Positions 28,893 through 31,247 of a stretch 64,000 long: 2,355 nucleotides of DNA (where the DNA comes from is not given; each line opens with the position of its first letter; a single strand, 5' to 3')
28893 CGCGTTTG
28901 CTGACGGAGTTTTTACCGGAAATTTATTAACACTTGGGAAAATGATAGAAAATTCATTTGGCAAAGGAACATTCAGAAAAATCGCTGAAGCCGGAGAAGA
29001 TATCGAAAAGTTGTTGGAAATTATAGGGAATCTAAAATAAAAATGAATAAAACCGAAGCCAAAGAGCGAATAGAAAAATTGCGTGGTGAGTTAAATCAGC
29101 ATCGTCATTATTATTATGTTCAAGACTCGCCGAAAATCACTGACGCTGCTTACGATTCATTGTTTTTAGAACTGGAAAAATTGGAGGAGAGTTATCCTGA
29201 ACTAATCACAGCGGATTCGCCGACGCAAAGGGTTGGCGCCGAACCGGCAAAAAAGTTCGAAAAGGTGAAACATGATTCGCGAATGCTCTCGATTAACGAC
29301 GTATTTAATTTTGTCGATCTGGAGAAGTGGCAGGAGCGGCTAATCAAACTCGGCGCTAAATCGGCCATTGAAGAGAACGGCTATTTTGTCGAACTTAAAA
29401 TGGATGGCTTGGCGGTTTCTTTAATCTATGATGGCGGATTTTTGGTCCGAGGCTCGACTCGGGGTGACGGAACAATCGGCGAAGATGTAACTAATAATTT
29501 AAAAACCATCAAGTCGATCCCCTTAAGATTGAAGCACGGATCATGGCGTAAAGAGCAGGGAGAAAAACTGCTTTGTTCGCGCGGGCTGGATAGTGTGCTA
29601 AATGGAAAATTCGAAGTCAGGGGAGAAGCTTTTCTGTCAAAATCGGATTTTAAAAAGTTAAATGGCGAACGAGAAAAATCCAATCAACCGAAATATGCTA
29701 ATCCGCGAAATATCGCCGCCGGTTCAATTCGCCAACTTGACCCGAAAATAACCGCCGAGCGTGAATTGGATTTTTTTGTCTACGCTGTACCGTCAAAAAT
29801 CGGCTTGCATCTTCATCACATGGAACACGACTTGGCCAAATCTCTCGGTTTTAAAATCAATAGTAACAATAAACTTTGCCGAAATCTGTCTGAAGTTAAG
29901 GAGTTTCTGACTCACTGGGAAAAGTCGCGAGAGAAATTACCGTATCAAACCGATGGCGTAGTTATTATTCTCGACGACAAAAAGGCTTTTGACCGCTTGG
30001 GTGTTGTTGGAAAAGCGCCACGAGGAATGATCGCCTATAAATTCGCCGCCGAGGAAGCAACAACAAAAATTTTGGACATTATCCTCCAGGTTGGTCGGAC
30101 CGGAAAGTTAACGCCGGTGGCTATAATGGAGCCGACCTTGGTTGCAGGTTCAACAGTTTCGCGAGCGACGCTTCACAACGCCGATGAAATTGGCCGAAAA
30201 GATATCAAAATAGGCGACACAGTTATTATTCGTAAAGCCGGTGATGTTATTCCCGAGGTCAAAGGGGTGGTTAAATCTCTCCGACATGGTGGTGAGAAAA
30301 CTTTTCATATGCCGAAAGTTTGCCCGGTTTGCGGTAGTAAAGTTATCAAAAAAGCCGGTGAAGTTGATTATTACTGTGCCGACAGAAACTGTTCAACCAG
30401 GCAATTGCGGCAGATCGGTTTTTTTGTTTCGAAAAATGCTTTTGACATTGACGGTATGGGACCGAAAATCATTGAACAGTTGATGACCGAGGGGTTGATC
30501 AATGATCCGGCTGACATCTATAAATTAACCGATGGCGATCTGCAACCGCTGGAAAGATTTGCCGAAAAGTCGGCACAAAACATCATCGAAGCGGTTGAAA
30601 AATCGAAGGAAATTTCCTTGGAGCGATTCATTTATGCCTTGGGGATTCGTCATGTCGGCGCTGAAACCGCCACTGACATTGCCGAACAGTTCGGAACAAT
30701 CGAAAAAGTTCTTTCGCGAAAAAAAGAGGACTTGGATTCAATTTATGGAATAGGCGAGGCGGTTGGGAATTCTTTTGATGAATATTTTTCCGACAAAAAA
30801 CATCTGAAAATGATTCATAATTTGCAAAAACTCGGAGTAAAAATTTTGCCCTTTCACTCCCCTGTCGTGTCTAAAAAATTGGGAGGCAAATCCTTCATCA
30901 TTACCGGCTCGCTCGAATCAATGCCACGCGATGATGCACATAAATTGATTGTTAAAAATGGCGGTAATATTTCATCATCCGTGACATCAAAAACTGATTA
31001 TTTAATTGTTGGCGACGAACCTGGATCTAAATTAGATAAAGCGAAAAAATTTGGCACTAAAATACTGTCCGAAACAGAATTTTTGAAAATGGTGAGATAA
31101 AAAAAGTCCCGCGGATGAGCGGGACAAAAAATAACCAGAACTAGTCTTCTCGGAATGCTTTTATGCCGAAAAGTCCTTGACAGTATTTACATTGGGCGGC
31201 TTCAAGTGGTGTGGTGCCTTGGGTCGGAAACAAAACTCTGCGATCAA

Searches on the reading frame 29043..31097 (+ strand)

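Call 11: search_protein_families(library=pfam, proteins=[window:29043-31097:+], max_evalue=0.01)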
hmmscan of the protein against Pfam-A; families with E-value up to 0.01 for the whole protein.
window:29043-31097:+ (685 aa): 10 families
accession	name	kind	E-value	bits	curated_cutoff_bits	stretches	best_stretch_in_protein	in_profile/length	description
PF01653.23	DNA_ligase_aden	-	4.4e-78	262.7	27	1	70-337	2-253/253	NAD-dependent DNA ligase adenylation domain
PF03120.22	DNA_ligase_OB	-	1.3e-33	115.1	32.9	1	340-416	1-77/79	NAD-dependent DNA ligase OB-fold domain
PF12826.13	HHH_2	-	7.4e-18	64.9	27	1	528-591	1-64/64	Helix-hairpin-helix motif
PF00533.33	BRCT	-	2.2e-16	60.3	21.3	1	610-682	3-76/78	BRCA1 C Terminus (BRCT) domain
PF14520.12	HHH_5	-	2.2e-11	44.5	27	2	468-519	6-56/57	Helix-hairpin-helix domain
PF03119.21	DNA_ligase_ZBD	-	2.5e-08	34.1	25.8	1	427-450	2-25/27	NAD-dependent DNA ligase C4 zinc finger domain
PF22745.1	Nlig-Ia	-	1.4e-07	32.5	27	1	6-56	2-52/92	DNA ligase-like, N-terminal NAD+-binding domain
PF12738.14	PTCB-BRCT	-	2.7e-07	30.9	22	1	623-676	7-60/63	twin BRCT domain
PF16589.12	BRCT_2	-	0.001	19.7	27.3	1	615-676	5-66/86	BRCT domain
PF06399.18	GFRP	-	0.0021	18.2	25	0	633-679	25-71/83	GTP cyclohydrolase I feedback regulatory protein (GFRP)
